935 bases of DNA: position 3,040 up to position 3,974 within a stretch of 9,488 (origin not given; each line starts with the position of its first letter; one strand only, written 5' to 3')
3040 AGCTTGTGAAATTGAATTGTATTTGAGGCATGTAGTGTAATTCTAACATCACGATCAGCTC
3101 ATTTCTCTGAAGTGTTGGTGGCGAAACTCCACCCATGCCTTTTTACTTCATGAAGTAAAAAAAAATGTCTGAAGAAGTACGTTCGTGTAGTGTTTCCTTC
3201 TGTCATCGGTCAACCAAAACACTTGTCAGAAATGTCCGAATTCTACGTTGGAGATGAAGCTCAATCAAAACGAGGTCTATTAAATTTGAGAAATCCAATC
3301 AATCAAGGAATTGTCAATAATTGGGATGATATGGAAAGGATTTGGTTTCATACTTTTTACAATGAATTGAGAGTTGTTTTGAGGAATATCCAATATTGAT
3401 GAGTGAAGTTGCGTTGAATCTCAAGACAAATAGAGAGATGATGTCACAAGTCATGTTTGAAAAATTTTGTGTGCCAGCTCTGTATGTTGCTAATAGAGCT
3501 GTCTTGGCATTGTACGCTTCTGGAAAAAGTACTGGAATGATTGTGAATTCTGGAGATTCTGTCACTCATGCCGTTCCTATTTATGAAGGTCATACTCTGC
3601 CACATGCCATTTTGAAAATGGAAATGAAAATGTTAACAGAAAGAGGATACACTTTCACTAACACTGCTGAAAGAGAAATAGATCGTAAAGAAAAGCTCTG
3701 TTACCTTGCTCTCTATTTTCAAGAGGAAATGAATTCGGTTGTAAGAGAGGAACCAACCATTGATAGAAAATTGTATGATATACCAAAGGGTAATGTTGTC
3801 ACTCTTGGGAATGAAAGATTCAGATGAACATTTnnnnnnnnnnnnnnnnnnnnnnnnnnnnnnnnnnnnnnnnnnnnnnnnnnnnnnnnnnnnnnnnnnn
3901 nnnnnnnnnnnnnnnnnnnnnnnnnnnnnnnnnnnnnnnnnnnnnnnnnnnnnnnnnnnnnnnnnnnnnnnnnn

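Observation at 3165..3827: The actin pseudogene is decayed in place, and its homology stops a few bases from the 5S terminator.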

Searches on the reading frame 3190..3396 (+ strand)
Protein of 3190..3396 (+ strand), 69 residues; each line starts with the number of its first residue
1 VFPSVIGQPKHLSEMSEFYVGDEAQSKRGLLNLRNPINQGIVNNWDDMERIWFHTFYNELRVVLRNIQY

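Call 5: search_protein_families(library=pfam, proteins=[window:3190-3396:+], max_evalue=0.01)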
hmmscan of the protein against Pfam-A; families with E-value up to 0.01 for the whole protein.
window:3190-3396:+ (69 aa): 1 family
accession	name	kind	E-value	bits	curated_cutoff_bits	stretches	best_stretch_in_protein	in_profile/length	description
PF00022.25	Actin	-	9.1e-17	61.2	27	1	1-63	29-91/410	Actin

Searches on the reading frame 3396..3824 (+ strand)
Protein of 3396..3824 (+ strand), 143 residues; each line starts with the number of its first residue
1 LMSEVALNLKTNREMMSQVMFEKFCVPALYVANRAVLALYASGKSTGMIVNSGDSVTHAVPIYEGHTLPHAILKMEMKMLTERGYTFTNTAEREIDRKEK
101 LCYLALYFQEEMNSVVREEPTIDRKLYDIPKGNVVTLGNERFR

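Call 5: search_protein_families(library=pfam, proteins=[window:3396-3824:+], max_evalue=0.01)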
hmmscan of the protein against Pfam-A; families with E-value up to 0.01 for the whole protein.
window:3396-3824:+ (143 aa): 1 family
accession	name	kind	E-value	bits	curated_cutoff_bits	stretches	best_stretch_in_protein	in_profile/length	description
PF00022.25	Actin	-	1.8e-28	99.8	27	2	1-76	98-173/410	Actin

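Call 33: find_encoding_contigs(protein=window:3399-3824:+, flank=10000)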
Protein window:3399-3824:+ (142 aa): no gene with exactly this product is on record in the collection.
